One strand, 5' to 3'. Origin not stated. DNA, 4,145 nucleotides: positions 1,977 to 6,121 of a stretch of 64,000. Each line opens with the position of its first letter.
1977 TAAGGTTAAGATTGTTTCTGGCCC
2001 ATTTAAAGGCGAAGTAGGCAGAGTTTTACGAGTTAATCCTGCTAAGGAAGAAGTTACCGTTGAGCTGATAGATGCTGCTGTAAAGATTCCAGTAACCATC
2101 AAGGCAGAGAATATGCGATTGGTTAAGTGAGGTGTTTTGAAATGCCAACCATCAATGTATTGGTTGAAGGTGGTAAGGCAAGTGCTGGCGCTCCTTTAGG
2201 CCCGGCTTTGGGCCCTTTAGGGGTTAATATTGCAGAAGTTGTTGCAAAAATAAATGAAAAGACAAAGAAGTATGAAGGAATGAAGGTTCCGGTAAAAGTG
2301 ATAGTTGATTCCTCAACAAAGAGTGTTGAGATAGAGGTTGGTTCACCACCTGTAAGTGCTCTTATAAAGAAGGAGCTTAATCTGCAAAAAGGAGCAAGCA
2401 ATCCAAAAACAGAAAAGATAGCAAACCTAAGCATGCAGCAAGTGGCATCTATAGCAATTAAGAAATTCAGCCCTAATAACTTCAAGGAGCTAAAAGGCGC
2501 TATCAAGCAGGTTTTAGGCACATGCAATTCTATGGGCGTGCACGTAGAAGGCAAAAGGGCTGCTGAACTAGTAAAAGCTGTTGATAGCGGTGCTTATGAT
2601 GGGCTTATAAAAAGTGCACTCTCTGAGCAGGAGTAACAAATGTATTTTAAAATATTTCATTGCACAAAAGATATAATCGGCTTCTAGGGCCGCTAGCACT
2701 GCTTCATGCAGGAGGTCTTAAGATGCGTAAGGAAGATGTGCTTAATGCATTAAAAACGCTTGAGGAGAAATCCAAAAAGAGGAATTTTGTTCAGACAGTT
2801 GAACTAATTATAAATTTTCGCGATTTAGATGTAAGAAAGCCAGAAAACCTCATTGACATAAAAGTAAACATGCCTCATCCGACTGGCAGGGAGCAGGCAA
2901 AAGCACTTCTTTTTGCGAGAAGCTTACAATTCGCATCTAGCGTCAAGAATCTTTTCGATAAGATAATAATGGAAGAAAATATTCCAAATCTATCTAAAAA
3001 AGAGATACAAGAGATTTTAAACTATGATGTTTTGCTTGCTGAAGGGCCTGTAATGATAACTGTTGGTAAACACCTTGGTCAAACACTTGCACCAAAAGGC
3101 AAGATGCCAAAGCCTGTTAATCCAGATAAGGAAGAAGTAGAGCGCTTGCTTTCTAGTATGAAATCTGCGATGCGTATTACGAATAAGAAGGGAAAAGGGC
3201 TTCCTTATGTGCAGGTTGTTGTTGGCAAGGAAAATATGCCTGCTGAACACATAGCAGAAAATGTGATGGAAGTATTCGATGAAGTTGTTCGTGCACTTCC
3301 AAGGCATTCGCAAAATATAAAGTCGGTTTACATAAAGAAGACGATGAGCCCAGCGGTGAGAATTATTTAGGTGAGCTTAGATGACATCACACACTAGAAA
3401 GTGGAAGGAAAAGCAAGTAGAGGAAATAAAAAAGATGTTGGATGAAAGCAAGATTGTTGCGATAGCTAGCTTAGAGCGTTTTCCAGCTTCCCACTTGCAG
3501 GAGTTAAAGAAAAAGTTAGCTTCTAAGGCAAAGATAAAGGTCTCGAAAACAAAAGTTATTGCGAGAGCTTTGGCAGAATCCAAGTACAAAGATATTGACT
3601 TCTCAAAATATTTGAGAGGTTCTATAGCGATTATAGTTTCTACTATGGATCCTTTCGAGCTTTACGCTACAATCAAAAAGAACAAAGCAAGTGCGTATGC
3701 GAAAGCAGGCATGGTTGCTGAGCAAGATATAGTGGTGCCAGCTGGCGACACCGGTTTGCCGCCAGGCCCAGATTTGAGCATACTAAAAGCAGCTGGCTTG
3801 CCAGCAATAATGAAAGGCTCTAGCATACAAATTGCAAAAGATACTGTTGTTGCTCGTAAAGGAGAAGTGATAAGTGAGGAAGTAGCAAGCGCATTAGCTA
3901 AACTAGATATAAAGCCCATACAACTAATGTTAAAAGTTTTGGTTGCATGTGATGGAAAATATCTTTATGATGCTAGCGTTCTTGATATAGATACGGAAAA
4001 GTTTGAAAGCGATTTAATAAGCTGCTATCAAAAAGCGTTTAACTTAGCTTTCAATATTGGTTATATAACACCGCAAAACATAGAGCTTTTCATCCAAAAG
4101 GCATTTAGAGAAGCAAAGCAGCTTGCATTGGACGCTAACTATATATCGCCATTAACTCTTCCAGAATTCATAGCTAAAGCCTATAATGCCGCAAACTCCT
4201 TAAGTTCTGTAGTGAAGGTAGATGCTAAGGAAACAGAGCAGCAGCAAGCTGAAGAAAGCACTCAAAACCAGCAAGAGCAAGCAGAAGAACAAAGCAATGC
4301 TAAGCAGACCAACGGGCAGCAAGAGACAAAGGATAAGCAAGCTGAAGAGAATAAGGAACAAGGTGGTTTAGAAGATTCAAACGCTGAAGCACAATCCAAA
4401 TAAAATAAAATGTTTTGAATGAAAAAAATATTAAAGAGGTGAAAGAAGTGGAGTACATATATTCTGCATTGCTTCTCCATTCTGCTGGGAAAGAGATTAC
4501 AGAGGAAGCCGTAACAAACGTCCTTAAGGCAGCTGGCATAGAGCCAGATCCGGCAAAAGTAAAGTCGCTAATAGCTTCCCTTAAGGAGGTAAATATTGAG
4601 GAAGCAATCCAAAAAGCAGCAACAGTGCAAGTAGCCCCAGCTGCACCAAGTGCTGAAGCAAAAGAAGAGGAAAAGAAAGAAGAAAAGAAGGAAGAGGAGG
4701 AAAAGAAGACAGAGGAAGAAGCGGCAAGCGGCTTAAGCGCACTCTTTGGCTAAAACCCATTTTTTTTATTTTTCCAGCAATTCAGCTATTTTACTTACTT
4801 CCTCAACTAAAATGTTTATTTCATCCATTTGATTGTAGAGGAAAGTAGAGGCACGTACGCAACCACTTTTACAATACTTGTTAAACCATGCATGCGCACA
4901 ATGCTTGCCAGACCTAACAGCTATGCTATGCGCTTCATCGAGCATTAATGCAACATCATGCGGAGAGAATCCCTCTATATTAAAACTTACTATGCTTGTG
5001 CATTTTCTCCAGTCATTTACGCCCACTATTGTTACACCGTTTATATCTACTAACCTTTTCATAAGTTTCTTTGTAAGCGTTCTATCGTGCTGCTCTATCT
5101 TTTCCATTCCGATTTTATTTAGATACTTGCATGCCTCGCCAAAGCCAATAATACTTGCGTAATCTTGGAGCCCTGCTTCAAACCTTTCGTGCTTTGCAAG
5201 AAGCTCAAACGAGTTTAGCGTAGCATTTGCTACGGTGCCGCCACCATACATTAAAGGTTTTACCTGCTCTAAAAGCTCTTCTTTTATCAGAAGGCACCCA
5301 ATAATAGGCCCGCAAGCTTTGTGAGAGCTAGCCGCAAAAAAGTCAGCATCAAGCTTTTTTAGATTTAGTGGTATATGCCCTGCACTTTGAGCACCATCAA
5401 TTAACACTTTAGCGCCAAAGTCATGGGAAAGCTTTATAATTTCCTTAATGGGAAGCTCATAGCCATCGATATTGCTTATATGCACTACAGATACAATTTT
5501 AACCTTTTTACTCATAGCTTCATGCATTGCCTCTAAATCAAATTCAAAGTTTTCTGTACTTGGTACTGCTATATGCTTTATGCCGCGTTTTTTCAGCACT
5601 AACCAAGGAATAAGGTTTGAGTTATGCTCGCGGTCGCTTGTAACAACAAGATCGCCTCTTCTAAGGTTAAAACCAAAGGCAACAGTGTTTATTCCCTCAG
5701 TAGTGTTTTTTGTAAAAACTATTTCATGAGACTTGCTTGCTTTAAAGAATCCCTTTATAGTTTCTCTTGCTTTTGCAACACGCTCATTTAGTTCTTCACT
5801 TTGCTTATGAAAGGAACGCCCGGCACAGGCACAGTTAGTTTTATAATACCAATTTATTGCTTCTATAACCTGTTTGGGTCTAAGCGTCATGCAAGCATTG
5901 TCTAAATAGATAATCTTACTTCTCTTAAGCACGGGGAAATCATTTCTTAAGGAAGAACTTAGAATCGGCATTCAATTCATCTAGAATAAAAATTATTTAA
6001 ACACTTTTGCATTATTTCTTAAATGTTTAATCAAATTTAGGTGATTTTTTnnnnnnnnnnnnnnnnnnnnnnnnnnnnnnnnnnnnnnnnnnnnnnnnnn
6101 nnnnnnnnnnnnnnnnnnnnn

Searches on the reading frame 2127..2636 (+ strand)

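Call 61: search_protein_families(library=pfam, proteins=[window:2127-2636:+], max_evalue=0.0001)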
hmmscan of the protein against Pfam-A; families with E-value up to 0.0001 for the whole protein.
window:2127-2636:+ (169 aa): 2 families
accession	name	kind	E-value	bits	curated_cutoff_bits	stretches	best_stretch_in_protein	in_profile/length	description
PF03946.19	Ribosomal_L11_N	-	4.9e-23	81.1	32.9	1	9-65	1-56/58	Ribosomal protein L11, N-terminal domain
PF00298.24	Ribosomal_L11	-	3.5e-22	79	21.4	1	73-140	2-69/69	Ribosomal protein L11, RNA binding domain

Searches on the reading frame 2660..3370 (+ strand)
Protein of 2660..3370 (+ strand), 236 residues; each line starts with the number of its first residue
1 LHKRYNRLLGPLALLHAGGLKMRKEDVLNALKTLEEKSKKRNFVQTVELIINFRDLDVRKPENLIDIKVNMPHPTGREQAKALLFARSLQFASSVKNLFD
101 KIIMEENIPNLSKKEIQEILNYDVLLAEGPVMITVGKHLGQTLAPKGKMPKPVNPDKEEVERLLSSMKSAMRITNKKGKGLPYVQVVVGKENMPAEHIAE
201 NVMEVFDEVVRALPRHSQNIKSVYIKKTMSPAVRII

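Call 61: search_protein_families(library=pfam, proteins=[window:2660-3370:+], max_evalue=0.0001)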
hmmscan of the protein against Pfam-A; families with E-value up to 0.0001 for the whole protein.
window:2660-3370:+ (236 aa): 1 family
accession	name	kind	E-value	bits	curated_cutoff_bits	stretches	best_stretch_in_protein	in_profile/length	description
PF00687.26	Ribosomal_L1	-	1.3e-38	133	32.2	1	37-231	3-198/198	Ribosomal protein L1p/L10e family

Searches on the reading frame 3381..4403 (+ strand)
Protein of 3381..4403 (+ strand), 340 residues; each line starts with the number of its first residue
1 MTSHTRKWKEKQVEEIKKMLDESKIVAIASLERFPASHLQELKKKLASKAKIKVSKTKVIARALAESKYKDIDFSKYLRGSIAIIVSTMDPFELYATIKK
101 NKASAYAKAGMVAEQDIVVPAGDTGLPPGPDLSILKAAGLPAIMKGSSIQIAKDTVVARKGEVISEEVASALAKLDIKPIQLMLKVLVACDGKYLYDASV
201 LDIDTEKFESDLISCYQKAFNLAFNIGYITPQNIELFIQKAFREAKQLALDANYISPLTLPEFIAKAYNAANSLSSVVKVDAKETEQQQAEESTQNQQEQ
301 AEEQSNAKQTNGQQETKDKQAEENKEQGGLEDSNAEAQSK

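Call 61: search_protein_families(library=pfam, proteins=[window:3381-4403:+], max_evalue=0.0001)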
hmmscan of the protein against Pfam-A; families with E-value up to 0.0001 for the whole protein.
window:3381-4403:+ (340 aa): 2 families
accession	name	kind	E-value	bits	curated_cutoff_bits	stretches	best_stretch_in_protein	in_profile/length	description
PF00466.25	Ribosomal_L10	-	5.6e-22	78.1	22.8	1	4-101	1-98/100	Ribosomal protein L10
PF17777.6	RL10P_insert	-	2.8e-15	56.4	29.1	1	107-177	1-71/71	Insertion domain in 60S ribosomal protein L10P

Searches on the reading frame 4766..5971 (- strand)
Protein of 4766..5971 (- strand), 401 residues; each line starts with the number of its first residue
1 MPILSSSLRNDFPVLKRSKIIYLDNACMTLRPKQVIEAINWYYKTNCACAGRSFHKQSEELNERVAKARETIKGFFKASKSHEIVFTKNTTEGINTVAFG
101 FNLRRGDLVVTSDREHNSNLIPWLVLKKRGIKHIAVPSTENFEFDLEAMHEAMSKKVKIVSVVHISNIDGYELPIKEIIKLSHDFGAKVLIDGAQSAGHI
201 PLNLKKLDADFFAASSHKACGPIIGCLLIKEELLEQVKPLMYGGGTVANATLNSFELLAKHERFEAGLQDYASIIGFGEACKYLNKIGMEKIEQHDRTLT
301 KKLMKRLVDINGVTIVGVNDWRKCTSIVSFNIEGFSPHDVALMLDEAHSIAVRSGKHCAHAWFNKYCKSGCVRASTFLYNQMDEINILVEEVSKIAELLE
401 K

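Call 61: search_protein_families(library=pfam, proteins=[window:4766-5971:-], max_evalue=0.0001)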
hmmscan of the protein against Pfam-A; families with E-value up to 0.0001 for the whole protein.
window:4766-5971:- (401 aa): 2 families
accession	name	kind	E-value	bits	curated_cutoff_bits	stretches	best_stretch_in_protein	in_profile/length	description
PF00266.25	Aminotran_5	-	1.1e-103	347.5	21.5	1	21-388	1-371/371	Aminotransferase class-V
PF00155.27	Aminotran_1_2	-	1.5e-08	34.7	19.7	1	59-194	45-187/361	Aminotransferase class I and II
